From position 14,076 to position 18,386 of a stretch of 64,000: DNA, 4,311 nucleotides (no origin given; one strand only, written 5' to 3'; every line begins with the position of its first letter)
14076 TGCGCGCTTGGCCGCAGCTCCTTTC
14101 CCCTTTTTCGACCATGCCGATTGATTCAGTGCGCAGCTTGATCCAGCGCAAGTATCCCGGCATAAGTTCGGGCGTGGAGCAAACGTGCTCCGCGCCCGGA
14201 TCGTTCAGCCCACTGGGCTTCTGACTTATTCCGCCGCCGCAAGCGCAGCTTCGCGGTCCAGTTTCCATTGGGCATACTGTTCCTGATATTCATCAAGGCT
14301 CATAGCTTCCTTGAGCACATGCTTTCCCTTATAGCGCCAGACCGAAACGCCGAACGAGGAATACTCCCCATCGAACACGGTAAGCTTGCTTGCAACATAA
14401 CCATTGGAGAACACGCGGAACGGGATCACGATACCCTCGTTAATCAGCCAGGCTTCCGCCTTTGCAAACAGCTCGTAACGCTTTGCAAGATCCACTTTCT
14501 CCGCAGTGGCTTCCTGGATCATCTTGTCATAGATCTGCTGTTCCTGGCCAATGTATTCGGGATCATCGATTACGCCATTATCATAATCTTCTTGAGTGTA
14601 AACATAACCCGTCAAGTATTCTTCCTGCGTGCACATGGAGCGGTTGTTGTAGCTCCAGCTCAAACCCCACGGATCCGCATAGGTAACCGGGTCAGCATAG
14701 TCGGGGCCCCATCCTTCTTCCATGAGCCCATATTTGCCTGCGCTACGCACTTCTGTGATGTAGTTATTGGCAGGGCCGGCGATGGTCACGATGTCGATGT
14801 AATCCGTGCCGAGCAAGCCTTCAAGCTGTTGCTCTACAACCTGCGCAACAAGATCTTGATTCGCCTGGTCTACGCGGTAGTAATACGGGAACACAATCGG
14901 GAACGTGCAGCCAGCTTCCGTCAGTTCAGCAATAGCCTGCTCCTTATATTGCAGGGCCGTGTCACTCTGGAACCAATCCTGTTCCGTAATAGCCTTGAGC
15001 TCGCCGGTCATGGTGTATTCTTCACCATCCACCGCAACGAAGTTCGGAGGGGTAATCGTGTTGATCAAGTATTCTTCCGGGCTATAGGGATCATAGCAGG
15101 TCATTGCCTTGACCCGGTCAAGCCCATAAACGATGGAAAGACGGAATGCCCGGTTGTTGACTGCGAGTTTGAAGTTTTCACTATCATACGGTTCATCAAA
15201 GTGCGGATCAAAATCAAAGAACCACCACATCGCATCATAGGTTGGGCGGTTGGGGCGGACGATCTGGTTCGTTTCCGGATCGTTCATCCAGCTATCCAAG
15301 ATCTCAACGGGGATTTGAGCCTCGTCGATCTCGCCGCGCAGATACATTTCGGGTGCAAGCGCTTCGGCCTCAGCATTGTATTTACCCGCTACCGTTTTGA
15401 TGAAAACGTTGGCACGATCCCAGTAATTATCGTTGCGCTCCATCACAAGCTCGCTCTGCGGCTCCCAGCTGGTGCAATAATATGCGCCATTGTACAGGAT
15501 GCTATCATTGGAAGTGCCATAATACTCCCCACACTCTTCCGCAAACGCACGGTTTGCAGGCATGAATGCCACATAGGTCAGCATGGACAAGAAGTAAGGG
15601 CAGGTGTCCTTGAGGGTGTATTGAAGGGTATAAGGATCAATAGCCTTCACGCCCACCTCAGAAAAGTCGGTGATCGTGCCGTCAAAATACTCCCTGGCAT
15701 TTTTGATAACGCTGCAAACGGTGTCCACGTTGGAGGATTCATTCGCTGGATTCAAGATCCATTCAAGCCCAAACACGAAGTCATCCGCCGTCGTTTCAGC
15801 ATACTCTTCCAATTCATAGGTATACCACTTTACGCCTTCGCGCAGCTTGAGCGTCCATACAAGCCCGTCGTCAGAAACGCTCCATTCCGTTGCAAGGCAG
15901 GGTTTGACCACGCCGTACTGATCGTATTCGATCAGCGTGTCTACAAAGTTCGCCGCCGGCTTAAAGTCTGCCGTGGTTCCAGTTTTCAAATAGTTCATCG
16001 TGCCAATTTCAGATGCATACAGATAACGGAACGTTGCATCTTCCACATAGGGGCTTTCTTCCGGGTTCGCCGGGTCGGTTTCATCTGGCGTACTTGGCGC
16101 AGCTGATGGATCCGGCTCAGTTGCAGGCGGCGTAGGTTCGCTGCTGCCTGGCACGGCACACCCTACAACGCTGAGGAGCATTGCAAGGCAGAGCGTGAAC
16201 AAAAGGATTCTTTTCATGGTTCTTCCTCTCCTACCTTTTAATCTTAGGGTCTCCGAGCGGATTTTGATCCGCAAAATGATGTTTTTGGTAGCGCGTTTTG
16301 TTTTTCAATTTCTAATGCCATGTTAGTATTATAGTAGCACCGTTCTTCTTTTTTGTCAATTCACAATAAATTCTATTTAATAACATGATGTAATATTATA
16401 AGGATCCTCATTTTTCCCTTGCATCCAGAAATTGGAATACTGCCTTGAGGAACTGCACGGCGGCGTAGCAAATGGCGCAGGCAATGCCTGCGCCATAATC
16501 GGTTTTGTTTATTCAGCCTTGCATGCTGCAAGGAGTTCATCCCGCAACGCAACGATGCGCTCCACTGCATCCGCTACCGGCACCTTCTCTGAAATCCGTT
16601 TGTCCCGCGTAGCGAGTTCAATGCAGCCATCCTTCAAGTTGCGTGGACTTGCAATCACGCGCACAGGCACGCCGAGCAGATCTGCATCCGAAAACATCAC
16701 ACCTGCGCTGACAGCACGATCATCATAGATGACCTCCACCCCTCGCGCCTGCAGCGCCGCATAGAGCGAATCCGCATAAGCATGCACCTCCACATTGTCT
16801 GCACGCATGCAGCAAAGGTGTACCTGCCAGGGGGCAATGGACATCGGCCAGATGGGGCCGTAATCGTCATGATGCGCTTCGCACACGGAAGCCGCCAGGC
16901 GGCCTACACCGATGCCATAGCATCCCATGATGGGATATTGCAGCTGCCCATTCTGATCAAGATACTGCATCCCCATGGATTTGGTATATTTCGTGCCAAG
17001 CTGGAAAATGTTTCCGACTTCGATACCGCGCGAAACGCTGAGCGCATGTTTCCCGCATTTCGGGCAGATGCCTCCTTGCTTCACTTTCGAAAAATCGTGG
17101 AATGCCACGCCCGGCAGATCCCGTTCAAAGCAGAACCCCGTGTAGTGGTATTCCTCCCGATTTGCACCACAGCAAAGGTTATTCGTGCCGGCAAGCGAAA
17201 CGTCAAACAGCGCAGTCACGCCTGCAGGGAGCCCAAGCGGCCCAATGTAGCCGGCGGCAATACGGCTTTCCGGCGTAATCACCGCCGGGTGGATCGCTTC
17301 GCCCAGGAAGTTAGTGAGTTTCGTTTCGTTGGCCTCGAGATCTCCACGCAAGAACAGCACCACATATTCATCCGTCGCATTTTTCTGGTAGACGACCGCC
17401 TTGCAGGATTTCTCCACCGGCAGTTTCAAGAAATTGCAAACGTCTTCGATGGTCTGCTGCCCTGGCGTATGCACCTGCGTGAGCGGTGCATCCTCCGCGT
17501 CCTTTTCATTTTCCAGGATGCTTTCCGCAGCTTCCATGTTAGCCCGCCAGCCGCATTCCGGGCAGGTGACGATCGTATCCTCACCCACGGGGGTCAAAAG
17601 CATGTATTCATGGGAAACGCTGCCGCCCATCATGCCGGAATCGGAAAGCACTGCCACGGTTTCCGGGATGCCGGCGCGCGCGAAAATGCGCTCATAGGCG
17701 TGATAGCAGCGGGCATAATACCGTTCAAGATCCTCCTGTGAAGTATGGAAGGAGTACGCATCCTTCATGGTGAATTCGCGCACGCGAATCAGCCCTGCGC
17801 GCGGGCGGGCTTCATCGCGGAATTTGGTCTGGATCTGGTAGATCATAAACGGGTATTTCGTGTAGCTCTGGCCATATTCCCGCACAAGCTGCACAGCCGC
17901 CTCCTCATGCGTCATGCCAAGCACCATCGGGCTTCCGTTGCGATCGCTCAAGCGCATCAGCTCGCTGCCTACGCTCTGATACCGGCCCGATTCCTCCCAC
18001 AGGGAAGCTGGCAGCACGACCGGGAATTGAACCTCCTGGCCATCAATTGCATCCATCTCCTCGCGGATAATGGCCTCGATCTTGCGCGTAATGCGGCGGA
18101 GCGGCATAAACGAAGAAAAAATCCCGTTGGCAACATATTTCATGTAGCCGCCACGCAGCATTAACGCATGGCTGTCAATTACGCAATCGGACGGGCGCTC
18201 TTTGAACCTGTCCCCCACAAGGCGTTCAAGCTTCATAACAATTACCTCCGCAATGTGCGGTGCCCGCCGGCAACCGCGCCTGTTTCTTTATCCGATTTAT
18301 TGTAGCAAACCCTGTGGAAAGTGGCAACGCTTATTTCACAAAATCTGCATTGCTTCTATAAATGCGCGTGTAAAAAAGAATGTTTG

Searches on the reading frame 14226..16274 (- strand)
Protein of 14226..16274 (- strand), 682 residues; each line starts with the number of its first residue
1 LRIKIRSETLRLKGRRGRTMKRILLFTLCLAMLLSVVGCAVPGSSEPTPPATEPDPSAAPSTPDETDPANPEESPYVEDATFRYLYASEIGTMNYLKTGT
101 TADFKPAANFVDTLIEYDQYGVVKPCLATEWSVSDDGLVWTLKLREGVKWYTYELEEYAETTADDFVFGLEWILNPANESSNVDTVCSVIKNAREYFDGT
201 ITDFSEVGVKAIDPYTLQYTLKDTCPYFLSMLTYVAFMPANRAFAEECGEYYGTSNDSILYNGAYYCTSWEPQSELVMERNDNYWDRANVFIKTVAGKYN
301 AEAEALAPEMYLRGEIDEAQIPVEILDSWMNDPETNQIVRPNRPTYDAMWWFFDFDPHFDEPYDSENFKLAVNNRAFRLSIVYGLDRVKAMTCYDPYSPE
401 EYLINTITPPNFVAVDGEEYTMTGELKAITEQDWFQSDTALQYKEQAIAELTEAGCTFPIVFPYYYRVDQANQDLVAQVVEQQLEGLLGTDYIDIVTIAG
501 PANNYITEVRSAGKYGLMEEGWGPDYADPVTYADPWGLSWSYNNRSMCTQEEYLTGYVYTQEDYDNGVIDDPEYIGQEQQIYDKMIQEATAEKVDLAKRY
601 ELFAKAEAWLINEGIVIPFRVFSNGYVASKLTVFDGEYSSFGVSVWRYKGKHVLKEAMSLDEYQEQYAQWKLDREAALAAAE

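Call 32: search_protein_families(library=ncbifam, max_evalue=0.00001, proteins=[window:14226-16274:-])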
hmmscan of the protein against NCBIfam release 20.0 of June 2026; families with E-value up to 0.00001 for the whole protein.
window:14226-16274:- (682 aa): 10 families
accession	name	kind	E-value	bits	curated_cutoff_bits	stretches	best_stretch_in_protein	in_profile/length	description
NF043077.1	MMSYN1_0169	equivalog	1.4e-41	142.9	650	3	213-393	264-460/896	oligopeptide ABC transporter substrate-binding protein OppA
NF011684.0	PRK15104.1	equivalog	4.6e-30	104.8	947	1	107-373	66-324/543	oligopeptide ABC transporter substrate-binding protein OppA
NF007287.0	PRK09755.1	equivalog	7.7e-22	77.8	1098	1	71-325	24-271/535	ABC transporter substrate-binding protein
NF045467.1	Opp4A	equivalog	2.2e-17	62.5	650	1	72-414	27-354/556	oligopeptide ABC transporter substrate-binding protein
NF011689.0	PRK15109.1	equivalog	1.2e-12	47.3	560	1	71-386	25-336/547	ABC transporter substrate-binding protein SapA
NF043070.1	DppA_dipep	equivalog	3.4e-11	42.4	1005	1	96-233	47-179/535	dipeptide ABC transporter periplasmic-binding protein DppA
TIGR02294.1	nickel_nikA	equivalog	4e-11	42.1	393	1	87-290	13-193/501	nickel ABC transporter substrate-binding protein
NF047575.1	opine_bind_CntA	exception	3.5e-09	35.7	800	0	80-151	37-105/535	staphylopine-dependent metal ABC transporter substrate-binding lipoprotein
NF045468.1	Opp5A_nikA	equivalog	5.4e-08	31.8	600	0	262-309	161-207/488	nickel ABC transporter substrate-binding protein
NF011942.0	PRK15413.1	equivalog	1.7e-06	27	594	0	97-289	45-212/512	glutathione ABC transporter substrate-binding protein GsiB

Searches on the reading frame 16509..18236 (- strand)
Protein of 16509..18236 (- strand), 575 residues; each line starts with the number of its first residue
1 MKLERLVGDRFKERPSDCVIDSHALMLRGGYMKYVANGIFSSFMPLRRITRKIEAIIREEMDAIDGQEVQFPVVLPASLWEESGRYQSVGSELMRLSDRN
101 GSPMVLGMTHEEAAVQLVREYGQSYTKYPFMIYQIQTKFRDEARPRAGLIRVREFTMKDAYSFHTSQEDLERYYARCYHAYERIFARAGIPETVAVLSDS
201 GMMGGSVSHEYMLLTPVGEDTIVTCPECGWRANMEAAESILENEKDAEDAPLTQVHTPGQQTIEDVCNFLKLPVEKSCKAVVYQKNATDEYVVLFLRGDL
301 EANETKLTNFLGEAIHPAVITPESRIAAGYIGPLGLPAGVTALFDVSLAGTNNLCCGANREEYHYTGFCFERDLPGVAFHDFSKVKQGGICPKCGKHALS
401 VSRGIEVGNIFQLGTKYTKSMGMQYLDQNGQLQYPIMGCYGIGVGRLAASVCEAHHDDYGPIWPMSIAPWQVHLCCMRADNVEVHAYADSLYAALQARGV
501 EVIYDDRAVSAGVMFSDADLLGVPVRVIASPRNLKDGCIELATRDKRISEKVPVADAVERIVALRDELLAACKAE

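Call 32: search_protein_families(library=ncbifam, max_evalue=0.00001, proteins=[window:16509-18236:-])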
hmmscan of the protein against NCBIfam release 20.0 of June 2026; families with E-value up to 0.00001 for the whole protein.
window:16509-18236:- (575 aa): 10 families
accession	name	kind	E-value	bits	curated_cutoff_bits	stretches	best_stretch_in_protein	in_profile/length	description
NF006625.0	PRK09194.1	equivalog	1.1e-197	658.4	558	1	1-561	1-558/559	proline--tRNA ligase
TIGR00409.1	proS_fam_II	equivalog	3.7e-160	534.5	306.7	1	10-559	10-563/568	proline--tRNA ligase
NF008979.1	PRK12325.1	exception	2.2e-124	415.6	550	2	1-227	1-226/437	proline--tRNA ligase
TIGR00408.1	proS_fam_I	equivalog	3.3e-39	135.1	437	2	402-568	216-384/475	proline--tRNA ligase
TIGR00418.1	thrS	equivalog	1.2e-20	74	383.65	2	47-190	201-344/565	threonine--tRNA ligase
NF003211.1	PRK04173.1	equivalog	3.1e-14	52.7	312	1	125-192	185-251/454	glycine--tRNA ligase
TIGR00389.1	glyS_dimeric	equivalog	6.9e-12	44.7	243.3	0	126-170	180-224/565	glycine--tRNA ligase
NF003068.0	PRK03991.1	equivalog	1.7e-11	43.2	484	1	410-562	434-589/613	threonine--tRNA ligase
TIGR00442.1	hisS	equivalog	9.9e-08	31.4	286.75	1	48-204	15-166/406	histidine--tRNA ligase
NF011484.0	PRK14894.1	equivalog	1.4e-06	26.8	1050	0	123-193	159-228/539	glycine--tRNA ligase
